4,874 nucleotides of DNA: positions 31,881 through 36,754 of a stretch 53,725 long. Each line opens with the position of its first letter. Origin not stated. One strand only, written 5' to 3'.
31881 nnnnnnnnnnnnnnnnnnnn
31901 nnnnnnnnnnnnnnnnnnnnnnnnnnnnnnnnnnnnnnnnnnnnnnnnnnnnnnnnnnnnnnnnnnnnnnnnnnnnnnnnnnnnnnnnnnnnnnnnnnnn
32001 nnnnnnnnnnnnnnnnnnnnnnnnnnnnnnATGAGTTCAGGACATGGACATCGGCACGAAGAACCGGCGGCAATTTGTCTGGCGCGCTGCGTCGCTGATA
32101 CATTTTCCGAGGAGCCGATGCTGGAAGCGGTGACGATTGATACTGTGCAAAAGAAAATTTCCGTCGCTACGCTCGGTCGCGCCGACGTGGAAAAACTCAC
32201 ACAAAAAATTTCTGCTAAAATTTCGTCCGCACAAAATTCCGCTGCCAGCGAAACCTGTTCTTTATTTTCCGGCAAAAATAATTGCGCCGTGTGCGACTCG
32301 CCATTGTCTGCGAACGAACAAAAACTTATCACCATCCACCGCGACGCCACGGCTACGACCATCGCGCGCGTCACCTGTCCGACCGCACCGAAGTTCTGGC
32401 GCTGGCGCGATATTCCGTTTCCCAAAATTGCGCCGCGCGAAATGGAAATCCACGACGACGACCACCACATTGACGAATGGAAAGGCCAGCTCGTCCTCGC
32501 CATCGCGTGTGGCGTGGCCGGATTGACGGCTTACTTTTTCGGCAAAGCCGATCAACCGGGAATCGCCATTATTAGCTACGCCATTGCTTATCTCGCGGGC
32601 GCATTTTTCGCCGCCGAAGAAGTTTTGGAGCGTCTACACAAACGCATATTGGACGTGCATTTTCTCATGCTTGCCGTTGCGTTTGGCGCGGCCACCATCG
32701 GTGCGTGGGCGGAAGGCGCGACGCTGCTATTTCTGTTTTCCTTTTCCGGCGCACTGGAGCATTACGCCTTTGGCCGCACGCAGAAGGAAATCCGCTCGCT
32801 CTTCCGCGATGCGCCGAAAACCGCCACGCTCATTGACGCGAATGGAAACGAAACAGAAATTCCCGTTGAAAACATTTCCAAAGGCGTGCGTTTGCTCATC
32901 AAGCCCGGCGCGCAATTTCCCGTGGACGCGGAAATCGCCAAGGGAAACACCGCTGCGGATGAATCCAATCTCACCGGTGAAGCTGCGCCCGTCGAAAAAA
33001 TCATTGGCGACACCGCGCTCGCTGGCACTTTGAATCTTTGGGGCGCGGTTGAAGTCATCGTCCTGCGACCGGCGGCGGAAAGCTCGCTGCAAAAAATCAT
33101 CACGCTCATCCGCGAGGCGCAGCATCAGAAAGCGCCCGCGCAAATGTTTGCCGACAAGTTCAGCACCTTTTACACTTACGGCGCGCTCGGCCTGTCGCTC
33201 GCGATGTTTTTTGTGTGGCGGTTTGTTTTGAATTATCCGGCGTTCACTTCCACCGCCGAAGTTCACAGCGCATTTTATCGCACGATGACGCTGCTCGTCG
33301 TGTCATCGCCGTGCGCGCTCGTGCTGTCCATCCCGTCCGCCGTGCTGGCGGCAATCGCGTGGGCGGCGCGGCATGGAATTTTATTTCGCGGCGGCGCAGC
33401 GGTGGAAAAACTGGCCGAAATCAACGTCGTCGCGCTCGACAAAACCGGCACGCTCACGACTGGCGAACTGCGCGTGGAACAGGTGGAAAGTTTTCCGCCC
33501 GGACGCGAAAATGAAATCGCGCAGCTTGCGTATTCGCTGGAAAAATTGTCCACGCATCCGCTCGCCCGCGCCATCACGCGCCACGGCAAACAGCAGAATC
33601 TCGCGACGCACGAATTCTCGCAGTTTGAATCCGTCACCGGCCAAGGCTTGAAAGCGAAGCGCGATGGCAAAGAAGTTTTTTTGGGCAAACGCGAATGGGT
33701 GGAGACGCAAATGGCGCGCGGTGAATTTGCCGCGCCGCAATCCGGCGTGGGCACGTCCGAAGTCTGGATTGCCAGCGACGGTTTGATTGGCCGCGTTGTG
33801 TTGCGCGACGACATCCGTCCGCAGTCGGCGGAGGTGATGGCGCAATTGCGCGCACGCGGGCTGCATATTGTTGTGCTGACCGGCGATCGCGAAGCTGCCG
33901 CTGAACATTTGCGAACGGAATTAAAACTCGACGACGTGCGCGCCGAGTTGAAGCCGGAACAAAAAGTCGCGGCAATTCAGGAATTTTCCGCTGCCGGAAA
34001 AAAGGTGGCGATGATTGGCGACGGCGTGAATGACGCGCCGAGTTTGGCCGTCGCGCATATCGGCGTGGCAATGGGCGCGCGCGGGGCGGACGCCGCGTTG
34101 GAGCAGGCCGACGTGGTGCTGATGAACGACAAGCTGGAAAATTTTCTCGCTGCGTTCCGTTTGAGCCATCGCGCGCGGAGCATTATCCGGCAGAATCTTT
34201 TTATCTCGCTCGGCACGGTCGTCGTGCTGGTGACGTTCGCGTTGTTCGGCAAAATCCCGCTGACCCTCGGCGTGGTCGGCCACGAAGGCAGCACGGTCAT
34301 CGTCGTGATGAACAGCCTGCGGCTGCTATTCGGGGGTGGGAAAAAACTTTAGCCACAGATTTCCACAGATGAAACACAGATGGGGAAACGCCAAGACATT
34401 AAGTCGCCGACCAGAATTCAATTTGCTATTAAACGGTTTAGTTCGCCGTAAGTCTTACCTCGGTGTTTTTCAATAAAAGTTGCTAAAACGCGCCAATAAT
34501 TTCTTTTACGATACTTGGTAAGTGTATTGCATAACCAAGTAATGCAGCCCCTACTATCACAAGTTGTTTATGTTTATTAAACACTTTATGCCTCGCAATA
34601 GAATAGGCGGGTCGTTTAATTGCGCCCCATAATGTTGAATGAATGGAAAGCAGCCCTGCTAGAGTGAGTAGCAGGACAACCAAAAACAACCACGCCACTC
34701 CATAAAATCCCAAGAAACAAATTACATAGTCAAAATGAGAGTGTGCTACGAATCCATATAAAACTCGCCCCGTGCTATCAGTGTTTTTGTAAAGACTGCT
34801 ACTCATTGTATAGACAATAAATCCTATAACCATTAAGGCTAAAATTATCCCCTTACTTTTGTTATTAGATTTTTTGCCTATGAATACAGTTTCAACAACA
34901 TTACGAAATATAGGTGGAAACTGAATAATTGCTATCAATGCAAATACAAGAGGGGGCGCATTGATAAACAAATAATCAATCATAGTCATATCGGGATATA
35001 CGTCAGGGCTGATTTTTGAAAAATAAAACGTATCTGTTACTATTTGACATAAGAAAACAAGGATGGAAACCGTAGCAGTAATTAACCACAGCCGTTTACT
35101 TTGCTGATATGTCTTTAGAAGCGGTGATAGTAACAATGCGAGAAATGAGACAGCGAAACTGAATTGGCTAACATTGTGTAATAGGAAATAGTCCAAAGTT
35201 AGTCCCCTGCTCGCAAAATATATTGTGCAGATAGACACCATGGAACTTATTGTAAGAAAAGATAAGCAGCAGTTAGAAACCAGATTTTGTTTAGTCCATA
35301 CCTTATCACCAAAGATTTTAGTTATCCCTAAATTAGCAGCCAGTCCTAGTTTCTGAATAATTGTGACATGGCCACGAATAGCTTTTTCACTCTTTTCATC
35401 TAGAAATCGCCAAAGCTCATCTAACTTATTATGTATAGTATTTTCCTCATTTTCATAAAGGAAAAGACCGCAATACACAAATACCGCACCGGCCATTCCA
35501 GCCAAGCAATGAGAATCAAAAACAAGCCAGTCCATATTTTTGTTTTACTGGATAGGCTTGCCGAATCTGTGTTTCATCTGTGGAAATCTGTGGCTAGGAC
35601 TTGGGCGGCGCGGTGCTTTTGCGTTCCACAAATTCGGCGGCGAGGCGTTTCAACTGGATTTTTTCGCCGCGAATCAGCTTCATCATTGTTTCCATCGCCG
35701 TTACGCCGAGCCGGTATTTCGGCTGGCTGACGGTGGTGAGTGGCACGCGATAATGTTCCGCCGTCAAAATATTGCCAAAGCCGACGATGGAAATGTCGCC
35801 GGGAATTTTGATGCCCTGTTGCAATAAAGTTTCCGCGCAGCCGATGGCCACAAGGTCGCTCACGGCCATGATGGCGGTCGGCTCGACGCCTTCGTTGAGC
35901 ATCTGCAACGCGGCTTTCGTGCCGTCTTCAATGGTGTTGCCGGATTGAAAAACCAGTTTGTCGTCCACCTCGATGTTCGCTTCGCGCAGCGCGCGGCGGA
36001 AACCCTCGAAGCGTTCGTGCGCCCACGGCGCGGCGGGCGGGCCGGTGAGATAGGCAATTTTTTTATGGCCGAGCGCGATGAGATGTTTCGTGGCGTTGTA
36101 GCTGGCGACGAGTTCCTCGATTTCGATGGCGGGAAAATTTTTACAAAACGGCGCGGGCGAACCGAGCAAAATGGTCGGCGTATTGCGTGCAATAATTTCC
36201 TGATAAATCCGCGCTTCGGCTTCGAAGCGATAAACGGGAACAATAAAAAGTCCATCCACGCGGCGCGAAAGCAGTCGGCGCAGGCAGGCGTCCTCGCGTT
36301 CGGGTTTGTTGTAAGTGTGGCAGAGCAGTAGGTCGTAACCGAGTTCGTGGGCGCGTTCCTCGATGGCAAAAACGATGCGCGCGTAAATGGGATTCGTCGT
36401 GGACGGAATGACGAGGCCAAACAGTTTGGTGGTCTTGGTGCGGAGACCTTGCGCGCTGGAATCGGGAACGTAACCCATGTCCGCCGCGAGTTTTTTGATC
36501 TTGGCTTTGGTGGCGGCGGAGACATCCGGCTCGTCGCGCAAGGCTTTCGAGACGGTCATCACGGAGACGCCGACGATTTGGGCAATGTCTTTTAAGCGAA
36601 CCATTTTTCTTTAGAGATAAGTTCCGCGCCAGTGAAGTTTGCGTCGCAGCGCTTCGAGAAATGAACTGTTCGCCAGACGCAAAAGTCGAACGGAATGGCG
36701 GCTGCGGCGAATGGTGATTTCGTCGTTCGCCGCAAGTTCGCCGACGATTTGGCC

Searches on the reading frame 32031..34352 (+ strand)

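Call 103: search_protein_families(library=pfam, proteins=[window:32031-34352:+], max_evalue=0.001)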
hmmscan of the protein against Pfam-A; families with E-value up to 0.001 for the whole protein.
window:32031-34352:+ (773 aa): 3 families
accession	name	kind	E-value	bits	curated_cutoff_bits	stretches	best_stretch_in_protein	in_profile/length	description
PF00122.25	E1-E2_ATPase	-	6.2e-42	143.6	28.1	1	261-448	3-181/181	E1-E2 ATPase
PF00702.32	Hydrolase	-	1e-29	104.8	26.4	1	464-675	1-190/191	haloacid dehalogenase-like hydrolase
PF08282.18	Hydrolase_3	-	2.3e-05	24.7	20.9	0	650-697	197-243/255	haloacid dehalogenase-like hydrolase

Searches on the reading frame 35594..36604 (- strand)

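Call 103: search_protein_families(library=pfam, proteins=[window:35594-36604:-], max_evalue=0.001)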
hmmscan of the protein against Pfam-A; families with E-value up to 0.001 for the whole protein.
window:35594-36604:- (336 aa): 4 families
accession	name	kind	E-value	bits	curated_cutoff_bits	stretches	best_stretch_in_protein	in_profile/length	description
PF00532.27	Peripla_BP_1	-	2.6e-34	119.4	22.2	1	62-316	4-268/281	Periplasmic binding proteins and sugar binding domain of LacI family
PF13377.12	Peripla_BP_3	-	6.5e-33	114.6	26.5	1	173-331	2-167/167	Periplasmic binding protein-like domain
PF13407.12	Peripla_BP_4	-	6.2e-17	62.4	35.1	1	62-315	1-258/258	Periplasmic binding protein domain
PF00356.27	LacI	-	1.4e-13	50.9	27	1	4-48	2-46/46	Bacterial regulatory proteins, lacI family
